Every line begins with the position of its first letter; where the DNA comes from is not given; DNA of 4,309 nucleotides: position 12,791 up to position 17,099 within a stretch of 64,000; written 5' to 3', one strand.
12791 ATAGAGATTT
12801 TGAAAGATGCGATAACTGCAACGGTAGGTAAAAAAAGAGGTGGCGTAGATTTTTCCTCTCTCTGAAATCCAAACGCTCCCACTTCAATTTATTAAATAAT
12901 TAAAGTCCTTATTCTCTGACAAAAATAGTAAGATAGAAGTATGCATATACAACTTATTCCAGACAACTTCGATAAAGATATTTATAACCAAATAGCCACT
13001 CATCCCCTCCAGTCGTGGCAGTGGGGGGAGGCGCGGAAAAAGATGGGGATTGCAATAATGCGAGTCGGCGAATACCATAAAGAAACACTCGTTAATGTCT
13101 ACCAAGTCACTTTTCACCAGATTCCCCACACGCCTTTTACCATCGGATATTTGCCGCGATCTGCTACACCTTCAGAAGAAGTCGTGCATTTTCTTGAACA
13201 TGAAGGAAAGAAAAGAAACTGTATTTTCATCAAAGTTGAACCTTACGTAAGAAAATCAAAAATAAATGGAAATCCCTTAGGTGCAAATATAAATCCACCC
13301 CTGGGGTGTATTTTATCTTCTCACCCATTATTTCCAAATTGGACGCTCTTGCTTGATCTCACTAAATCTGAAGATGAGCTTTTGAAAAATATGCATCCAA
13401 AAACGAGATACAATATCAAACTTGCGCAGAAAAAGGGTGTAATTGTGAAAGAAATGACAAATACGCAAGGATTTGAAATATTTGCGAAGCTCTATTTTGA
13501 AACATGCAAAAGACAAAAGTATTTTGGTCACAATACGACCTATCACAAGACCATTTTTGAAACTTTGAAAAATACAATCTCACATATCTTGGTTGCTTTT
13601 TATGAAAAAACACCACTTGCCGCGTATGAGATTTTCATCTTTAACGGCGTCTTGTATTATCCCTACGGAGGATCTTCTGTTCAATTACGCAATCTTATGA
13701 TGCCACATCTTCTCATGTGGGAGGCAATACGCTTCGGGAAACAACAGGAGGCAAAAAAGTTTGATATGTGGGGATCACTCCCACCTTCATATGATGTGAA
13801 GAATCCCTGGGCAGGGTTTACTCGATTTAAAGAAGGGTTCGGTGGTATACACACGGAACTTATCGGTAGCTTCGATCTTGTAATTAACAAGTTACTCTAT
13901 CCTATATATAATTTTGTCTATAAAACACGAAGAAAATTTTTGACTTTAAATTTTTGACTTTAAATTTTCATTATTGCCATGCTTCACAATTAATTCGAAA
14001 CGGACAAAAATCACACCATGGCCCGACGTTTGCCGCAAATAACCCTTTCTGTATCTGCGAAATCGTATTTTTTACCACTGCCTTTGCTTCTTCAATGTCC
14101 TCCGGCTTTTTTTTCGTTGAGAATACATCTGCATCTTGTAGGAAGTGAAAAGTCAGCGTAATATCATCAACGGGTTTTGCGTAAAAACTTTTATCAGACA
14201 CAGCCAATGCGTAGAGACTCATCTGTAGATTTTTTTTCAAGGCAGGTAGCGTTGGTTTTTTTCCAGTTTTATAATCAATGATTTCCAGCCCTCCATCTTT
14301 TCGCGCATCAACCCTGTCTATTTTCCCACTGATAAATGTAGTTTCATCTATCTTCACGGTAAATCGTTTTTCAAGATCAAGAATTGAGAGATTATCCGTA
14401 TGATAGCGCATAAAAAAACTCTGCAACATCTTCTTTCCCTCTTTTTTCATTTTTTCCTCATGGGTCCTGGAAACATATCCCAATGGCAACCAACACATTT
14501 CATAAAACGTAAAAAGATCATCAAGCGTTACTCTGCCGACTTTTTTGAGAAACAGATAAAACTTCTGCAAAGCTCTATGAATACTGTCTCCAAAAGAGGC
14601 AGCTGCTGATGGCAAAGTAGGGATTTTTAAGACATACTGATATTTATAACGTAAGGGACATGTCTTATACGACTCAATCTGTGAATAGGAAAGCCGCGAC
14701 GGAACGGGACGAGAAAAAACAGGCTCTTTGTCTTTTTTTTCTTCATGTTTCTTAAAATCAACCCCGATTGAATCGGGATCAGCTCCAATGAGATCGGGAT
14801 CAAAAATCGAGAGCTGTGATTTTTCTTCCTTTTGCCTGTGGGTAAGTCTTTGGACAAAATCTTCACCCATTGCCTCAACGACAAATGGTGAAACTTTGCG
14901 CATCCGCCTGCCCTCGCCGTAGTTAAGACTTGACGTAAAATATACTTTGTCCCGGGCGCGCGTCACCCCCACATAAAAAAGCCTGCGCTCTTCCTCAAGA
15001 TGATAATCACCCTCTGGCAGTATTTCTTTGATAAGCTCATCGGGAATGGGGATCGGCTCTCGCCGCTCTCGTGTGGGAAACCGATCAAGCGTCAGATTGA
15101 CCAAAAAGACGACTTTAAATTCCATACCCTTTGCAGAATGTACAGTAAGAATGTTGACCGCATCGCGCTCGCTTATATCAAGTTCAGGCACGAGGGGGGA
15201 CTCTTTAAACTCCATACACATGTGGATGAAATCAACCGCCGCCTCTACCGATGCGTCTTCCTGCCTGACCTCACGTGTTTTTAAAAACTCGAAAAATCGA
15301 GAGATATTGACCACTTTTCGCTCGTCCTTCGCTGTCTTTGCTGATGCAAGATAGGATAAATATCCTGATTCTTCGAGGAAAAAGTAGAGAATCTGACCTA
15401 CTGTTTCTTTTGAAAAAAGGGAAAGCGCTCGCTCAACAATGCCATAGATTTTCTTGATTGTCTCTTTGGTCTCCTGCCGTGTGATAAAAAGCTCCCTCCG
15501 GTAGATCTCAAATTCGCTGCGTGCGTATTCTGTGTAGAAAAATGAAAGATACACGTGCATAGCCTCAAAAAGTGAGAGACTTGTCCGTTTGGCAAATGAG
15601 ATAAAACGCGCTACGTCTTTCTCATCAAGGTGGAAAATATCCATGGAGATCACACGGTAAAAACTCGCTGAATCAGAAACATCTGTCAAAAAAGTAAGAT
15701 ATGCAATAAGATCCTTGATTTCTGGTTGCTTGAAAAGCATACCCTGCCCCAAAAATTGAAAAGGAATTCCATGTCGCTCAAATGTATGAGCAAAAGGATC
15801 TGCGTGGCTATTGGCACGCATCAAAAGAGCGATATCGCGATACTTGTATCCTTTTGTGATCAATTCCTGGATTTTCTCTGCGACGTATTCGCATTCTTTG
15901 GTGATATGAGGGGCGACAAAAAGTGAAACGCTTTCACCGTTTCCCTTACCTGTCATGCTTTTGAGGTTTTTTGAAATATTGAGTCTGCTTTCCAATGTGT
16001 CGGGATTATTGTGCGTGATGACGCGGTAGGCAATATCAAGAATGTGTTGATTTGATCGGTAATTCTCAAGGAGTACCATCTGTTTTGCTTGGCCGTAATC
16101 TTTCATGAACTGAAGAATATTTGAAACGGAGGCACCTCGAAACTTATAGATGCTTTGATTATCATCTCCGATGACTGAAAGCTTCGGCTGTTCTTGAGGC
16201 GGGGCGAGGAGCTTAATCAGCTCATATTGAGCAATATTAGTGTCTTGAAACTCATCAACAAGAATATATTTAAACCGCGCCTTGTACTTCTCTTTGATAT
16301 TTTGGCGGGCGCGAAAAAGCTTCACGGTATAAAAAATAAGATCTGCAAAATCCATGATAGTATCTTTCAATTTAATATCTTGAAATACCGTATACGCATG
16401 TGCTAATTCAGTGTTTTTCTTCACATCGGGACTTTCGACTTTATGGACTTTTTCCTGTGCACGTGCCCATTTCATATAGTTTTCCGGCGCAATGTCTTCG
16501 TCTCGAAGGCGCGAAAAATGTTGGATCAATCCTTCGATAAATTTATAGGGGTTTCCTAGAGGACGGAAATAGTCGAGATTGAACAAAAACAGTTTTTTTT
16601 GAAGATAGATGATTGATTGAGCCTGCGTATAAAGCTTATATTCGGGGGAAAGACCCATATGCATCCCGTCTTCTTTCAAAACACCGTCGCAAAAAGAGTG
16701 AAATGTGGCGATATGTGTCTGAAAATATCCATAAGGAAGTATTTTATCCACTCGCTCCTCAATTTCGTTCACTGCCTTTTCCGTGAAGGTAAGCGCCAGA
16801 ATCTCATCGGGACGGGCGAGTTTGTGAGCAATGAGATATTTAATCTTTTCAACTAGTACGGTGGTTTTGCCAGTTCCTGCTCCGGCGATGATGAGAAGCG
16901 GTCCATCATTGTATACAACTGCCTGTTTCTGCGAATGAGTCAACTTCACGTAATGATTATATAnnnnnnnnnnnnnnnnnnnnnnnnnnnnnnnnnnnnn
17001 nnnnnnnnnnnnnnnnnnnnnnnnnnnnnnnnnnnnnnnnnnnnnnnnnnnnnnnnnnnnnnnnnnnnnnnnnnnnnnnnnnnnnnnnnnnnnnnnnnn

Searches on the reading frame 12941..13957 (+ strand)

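Call 10: search_protein_families(library=pfam, proteins=[window:12941-13957:+], max_evalue=0.001)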
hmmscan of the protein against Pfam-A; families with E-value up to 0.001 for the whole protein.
window:12941-13957:+ (338 aa): 2 families
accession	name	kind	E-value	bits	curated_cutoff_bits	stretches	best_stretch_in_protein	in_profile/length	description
PF02388.22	FemAB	-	7.4e-39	134.2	24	3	223-328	305-406/406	FemAB family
PF13480.13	Acetyltransf_6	-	1.3e-06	29.1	22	1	156-278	8-136/143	Acetyltransferase (GNAT) domain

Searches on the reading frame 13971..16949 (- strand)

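Call 10: search_protein_families(library=pfam, proteins=[window:13971-16949:-], max_evalue=0.001)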
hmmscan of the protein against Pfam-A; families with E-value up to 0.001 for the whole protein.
window:13971-16949:- (992 aa): 9 families
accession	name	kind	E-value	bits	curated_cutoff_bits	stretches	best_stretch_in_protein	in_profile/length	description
PF00580.27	UvrD-helicase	-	8.3e-72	242.6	23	1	3-285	1-270/271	UvrD/REP helicase N-terminal domain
PF13361.12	UvrD_C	-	1.4e-54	186.3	25.6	1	292-674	2-348/350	UvrD-like helicase C-terminal domain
PF12705.13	PDDEXK_1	-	1e-39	137.4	22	1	752-988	1-246/247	PD-(D/E)XK nuclease superfamily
PF13245.12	AAA_19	-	2.6e-23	83.1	25.1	1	7-271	1-134/134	AAA domain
PF13538.12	UvrD_C_2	-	2.4e-12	47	27.4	2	648-671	28-51/52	UvrD-like helicase C-terminal domain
PF10926.14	DUF2800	-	3.1e-10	40.2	21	1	826-990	68-234/368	Protein of unknown function (DUF2800)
PF13086.12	AAA_11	-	8.6e-06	26.1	27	1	6-233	5-221/257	AAA domain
PF01443.25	Viral_helicase1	-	9.9e-05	22.7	21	0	596-671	175-226/228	Viral superfamily 1 RNA helicase core domain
PF13604.12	AAA_30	-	0.00087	19.5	27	0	3-67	2-66/191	AAA domain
